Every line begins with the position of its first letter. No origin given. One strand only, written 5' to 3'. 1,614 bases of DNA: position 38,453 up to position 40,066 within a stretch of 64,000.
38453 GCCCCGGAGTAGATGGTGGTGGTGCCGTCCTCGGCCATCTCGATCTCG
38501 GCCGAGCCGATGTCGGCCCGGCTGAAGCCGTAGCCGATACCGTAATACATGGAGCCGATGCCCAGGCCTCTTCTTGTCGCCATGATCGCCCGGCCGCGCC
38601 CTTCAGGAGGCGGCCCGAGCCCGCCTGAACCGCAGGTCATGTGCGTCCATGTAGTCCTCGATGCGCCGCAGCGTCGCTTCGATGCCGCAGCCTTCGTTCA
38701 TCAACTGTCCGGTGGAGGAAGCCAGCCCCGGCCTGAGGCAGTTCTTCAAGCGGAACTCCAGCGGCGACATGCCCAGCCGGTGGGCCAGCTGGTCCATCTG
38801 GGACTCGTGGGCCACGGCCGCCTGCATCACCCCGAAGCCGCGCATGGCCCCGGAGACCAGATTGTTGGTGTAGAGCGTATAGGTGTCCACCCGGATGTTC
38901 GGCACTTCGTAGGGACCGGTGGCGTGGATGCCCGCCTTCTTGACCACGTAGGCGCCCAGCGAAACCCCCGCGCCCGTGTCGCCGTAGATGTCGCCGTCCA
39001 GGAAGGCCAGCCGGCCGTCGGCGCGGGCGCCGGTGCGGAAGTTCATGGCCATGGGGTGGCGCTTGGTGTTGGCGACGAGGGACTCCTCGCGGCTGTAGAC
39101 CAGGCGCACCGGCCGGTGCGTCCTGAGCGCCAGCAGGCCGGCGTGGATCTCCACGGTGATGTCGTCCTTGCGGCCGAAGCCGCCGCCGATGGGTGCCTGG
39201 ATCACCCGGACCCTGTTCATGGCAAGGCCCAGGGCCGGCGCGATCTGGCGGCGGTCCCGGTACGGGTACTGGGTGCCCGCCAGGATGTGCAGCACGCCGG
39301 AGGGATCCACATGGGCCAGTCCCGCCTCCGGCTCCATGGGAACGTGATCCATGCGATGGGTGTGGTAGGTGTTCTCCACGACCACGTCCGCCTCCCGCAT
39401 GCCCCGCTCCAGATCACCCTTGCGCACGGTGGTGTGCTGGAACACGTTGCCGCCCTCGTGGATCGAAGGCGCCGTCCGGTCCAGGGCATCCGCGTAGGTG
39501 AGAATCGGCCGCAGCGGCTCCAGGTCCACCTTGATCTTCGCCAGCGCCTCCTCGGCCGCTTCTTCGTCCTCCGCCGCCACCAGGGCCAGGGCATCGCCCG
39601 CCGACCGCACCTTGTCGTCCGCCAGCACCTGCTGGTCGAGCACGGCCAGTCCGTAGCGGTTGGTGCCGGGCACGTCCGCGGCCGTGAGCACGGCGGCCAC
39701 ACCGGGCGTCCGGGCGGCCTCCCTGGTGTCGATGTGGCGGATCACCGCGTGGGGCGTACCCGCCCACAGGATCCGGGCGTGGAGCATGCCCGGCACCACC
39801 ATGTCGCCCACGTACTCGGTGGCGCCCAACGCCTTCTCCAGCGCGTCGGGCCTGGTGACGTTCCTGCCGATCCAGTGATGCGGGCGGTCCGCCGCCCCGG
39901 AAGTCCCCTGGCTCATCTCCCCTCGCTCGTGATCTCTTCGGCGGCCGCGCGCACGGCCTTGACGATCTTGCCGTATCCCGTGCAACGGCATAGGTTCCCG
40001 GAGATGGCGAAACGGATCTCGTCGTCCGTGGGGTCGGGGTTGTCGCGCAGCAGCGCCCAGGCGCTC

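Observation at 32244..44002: Tightly coupled 12-gene operon with an enzyme combination that matches no pathway I can name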

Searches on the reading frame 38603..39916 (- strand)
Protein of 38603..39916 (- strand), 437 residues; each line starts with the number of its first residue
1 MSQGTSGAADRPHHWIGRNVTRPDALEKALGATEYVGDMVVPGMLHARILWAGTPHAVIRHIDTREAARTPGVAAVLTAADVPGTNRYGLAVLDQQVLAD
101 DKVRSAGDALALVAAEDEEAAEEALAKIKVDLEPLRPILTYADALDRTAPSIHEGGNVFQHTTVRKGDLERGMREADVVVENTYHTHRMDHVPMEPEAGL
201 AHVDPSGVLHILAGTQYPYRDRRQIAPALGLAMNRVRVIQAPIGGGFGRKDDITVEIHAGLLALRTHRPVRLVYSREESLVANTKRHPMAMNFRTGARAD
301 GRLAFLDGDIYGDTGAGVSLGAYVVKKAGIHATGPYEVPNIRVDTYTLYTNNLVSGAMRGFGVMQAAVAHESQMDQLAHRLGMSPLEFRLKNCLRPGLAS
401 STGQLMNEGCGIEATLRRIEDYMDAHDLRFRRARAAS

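Call 4: search_protein_families(library=pfam, proteins=[window:38603-39916:-])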
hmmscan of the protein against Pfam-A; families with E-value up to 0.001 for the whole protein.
window:38603-39916:- (437 aa): 2 families
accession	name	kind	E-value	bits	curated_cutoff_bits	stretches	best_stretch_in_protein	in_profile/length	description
PF02738.23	MoCoBD_1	-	8e-79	264.6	27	1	153-393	2-244/244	Molybdopterin cofactor-binding domain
PF01315.27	Ald_Xan_dh_C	-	4.7e-27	94.9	31.3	1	31-135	2-109/110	Aldehyde oxidase and xanthine dehydrogenase, a/b hammerhead domain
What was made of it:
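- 38603..39916 (-): g6, Mo-hydroxylase Mo subunit, N-terminal half (437 aa), ATGA overlap with g5. PF01315 plus PF02738 (call 4).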

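Call 6: search_protein_families(library=ncbifam, proteins=[window:38603-39916:-], max_evalue=0.00001)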
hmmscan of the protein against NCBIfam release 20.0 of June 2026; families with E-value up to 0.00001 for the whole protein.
window:38603-39916:- (437 aa): 13 families
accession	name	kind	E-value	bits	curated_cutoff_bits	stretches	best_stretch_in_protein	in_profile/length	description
TIGR03196.1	pucD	equivalog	6.3e-121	405.1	783.65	1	16-413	3-397/763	xanthine dehydrogenase subunit D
TIGR03311.1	Se_dep_XDH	equivalog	5.1e-119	398.7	830.45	1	12-426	158-573/848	selenium-dependent xanthine dehydrogenase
NF043082.1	XdhA_XDHase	equivalog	2.3e-94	317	780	1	16-425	1-423/758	xanthine dehydrogenase subunit XdhA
NF007426.0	PRK09970.1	equivalog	3.8e-91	306.3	916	1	14-425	4-426/761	xanthine dehydrogenase molybdenum-binding subunit XdhA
NF045668.1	pterin_aldehy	equivalog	2.1e-85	287.5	1100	1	15-407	174-580/905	molybdopterin-dependent aldehyde oxidoreductase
TIGR03194.1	4hydrxCoA_A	equivalog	3.9e-83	280.2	994.55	1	23-424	4-408/746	4-hydroxybenzoyl-CoA reductase subunit alpha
NF041018.1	glyceraldDH_alpha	equivalog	2.5e-61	208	790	1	15-395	2-393/741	glyceraldehyde dehydrogenase subunit alpha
TIGR02965.1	xanthine_xdhB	equivalog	2.1e-58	198.1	849.5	1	25-394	10-376/758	xanthine dehydrogenase molybdopterin binding subunit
TIGR03313.1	Se_sel_red_Mo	hypoth_equivalog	1.5e-50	171.8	1101.9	2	165-394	360-588/951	molybdopterin-dependent oxidoreductase Mo/Fe-S-binding subunit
NF040766.1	CODH_aero_grp5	exception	4.6e-47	160.7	950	1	15-397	4-399/785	aerobic carbon-monoxide dehydrogenase large subunit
TIGR02416.1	CO_dehy_Mo_lg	equivalog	1.1e-45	156.1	991.15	1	31-432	8-435/770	aerobic carbon-monoxide dehydrogenase large subunit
NF041671.1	peri_hyde_PaoC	equivalog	1.3e-39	136.2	1180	1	14-392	16-386/735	aldehyde oxidoreductase molybdenum-binding subunit PaoC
TIGR02969.1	mam_aldehyde_ox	subfamily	1.2e-36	125.7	1912.3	1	8-393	568-947/1330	aldehyde oxidase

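Call 16: search_solved_structures(query=window:38603-39916:-, max_evalue=1e-20)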
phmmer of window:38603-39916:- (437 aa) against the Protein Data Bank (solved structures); distinct sequences matched with E-value up to 1e-20: 37.
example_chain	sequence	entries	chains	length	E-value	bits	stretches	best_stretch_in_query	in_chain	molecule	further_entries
3hrd_A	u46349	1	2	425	7.6e-111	374.4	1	13-420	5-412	Nicotinate dehydrogenase large molybdopterin subunit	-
1sij_A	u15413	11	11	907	2.1e-59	205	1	17-404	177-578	Aldehyde oxidoreductase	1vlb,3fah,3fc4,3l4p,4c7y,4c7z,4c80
1rm6_A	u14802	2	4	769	2.1e-55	191.8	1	13-394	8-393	4-hydroxybenzoyl-CoA reductase alpha subunit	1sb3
1dgj_A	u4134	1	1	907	1.3e-53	185.8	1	17-408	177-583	ALDEHYDE OXIDOREDUCTASE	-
1fiq_C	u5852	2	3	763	4.5e-46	161.1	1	17-402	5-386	XANTHINE OXIDASE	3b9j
3sr6_C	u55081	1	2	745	4.7e-46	161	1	17-402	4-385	Xanthine dehydrogenase/oxidase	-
3etr_C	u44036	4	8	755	4.8e-46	160.9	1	17-402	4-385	Xanthine dehydrogenase/oxidase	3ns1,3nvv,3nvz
3nrz_C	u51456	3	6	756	4.9e-46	160.9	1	17-402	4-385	Xanthine dehydrogenase/oxidase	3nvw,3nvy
3eub_C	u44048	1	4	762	5e-46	160.9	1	17-402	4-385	Xanthine dehydrogenase/oxidase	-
1n5x_A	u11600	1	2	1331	1e-45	159.9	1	16-402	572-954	Xanthine Dehydrogenase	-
1fo4_A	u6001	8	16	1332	1e-45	159.9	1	16-402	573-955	XANTHINE DEHYDROGENASE | Xanthine dehydrogenase/oxidase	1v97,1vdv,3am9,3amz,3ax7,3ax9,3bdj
3una_A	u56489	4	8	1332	1e-45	159.9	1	16-402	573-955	Xanthine dehydrogenase/oxidase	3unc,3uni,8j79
1jro_B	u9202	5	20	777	1.2e-44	156.4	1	17-396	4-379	xanthine dehydrogenase, chain B | XANTHINE DEHYDROGENASE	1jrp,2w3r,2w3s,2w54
2w55_B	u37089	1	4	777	1.8e-44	155.8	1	17-396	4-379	XANTHINE DEHYDROGENASE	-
2ckj_A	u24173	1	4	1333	3.5e-44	154.8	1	16-400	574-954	XANTHINE OXIDOREDUCTASE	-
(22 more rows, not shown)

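Call 62: search_solved_structures(query=window:38603-39916:-, max_evalue=1e-40, show_alignments=5)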
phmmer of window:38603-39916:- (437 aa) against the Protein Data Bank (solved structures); distinct sequences matched with E-value up to 1e-40: 24.
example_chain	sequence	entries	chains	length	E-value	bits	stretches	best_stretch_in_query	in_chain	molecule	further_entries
3hrd_A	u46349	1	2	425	7.6e-111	374.4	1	13-420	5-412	Nicotinate dehydrogenase large molybdopterin subunit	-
1sij_A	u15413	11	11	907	2.1e-59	205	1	17-404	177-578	Aldehyde oxidoreductase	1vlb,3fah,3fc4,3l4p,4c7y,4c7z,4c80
1rm6_A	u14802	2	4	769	2.1e-55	191.8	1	13-394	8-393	4-hydroxybenzoyl-CoA reductase alpha subunit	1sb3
1dgj_A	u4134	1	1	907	1.3e-53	185.8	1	17-408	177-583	ALDEHYDE OXIDOREDUCTASE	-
1fiq_C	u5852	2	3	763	4.5e-46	161.1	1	17-402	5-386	XANTHINE OXIDASE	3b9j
3sr6_C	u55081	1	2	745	4.7e-46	161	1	17-402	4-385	Xanthine dehydrogenase/oxidase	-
3etr_C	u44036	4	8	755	4.8e-46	160.9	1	17-402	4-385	Xanthine dehydrogenase/oxidase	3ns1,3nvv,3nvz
3nrz_C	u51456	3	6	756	4.9e-46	160.9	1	17-402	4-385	Xanthine dehydrogenase/oxidase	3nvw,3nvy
3eub_C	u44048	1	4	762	5e-46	160.9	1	17-402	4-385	Xanthine dehydrogenase/oxidase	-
1n5x_A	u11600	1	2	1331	1e-45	159.9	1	16-402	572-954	Xanthine Dehydrogenase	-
1fo4_A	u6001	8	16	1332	1e-45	159.9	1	16-402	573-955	XANTHINE DEHYDROGENASE | Xanthine dehydrogenase/oxidase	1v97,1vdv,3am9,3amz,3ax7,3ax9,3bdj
3una_A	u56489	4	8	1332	1e-45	159.9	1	16-402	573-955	Xanthine dehydrogenase/oxidase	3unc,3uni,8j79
1jro_B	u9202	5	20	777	1.2e-44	156.4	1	17-396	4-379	xanthine dehydrogenase, chain B | XANTHINE DEHYDROGENASE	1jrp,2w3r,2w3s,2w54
2w55_B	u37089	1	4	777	1.8e-44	155.8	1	17-396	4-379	XANTHINE DEHYDROGENASE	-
2ckj_A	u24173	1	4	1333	3.5e-44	154.8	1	16-400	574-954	XANTHINE OXIDOREDUCTASE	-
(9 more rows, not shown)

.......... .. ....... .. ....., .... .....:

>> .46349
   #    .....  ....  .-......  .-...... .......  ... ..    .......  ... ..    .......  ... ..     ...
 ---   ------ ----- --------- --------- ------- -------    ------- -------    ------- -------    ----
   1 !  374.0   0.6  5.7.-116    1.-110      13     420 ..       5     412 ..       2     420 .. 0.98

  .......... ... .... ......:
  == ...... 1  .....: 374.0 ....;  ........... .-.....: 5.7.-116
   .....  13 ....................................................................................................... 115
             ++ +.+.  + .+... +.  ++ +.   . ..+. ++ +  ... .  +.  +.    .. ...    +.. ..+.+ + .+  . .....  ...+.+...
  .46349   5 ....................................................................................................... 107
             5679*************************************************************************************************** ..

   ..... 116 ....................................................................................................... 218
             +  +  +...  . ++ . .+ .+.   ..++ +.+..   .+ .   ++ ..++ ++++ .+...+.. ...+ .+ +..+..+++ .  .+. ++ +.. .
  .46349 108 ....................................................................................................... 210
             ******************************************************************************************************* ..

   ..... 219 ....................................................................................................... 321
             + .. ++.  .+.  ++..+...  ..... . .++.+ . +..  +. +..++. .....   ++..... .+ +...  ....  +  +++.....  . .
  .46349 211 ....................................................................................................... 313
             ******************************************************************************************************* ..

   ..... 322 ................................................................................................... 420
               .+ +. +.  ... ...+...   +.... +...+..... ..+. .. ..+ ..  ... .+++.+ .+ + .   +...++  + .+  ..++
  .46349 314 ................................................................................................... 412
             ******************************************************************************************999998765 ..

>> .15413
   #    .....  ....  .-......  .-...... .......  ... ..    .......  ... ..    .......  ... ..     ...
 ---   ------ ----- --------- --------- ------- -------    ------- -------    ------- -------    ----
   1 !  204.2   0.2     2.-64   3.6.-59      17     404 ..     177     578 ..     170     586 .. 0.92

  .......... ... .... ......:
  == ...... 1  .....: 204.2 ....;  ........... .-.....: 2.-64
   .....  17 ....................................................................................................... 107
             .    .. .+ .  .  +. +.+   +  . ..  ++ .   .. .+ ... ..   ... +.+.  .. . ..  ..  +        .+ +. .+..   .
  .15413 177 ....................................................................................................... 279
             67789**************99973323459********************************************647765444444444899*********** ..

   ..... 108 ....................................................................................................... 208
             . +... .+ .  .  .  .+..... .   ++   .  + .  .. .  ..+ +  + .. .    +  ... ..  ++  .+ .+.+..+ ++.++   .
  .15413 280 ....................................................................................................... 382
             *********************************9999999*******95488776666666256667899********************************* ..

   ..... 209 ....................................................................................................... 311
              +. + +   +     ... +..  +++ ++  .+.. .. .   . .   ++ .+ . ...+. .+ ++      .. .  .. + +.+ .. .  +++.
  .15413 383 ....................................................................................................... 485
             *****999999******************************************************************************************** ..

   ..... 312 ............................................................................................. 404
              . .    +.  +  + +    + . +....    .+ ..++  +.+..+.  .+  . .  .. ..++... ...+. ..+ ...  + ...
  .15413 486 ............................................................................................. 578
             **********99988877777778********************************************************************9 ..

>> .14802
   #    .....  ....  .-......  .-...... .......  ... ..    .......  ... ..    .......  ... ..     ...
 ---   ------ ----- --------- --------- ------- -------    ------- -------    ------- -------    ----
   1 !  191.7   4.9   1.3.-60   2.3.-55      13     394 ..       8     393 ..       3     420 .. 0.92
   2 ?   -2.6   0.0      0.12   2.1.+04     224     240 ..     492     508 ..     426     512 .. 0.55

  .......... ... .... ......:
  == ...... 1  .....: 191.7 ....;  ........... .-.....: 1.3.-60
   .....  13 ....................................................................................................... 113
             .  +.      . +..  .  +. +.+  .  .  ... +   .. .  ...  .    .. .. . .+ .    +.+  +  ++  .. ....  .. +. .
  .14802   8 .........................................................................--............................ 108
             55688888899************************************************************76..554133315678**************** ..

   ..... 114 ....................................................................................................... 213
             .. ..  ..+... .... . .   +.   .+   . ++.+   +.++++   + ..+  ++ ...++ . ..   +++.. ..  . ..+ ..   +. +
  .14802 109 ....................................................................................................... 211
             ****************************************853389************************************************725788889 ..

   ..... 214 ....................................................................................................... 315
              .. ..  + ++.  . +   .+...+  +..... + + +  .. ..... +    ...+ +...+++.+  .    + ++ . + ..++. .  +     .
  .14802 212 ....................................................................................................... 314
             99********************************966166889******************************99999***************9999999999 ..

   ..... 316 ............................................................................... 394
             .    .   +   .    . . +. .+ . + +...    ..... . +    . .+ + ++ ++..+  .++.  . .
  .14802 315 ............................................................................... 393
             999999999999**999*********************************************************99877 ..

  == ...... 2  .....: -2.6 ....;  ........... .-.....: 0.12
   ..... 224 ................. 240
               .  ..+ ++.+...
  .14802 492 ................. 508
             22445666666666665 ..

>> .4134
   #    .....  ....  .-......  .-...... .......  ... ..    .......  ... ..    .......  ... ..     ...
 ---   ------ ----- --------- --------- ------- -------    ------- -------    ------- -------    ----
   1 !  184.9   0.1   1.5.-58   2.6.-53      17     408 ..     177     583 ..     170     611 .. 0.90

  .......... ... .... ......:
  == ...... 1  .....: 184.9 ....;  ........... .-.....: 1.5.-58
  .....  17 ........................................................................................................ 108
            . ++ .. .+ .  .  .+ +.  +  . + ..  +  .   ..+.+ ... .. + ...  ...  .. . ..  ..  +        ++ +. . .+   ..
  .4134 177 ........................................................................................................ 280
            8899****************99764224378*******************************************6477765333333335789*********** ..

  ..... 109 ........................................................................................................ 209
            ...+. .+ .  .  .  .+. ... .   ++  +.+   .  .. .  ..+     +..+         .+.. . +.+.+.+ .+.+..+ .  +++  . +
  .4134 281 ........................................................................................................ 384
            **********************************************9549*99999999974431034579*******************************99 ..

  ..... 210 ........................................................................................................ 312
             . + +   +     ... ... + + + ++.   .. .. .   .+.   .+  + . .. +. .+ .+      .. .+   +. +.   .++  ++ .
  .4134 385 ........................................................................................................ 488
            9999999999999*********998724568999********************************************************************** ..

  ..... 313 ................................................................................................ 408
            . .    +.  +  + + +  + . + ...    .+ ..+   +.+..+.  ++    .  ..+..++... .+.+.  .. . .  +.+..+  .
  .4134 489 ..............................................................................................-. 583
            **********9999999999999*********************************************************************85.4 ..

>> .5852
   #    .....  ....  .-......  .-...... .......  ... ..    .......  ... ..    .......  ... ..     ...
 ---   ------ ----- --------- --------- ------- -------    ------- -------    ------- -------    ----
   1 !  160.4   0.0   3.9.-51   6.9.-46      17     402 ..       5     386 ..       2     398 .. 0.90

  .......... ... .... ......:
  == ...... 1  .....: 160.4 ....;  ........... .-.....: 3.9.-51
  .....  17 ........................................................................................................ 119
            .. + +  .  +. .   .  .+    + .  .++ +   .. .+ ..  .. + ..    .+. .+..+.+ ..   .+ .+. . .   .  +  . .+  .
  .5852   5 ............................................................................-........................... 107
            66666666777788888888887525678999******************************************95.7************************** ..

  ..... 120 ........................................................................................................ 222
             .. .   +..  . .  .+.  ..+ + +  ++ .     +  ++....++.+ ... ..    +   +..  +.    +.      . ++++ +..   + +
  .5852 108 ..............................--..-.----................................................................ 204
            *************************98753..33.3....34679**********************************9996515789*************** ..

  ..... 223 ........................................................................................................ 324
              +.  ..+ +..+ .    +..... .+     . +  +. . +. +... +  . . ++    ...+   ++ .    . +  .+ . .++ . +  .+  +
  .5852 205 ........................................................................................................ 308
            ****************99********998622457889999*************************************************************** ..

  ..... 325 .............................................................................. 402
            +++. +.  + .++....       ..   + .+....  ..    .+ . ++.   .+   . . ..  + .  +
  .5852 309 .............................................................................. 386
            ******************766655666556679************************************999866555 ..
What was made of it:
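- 38603..39916 (-): Equivalents of XO residues: E802 is D, R880 is K, F914 is kept (call 62).
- On Nicotinate dehydrogenase (E. barkeri type): g6 residues 13-420 align to NdhL residues 5-412 of 425. g7 is 337 aa (calls 16, 62). At the positions of XO E802 and R880, NDH has L and R while g6 has D and K (call 62).
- Closest known: Nicotinate dehydrogenase NdhFSLM and the anaerobic nicotinate route of Eubacterium barkeri. Different: The pocket residues differ: D and K here, L and R in NDH (call 62).
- The nearest solved Mo subunit is NdhL, with an identical split (calls 16, 62). The residue equivalent to XO E802 is D here and L in NDH, and the equivalent of R880 is K here and R in NDH (call 62). 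D and K sit at the positions of XO E802 and R880 (call 62).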
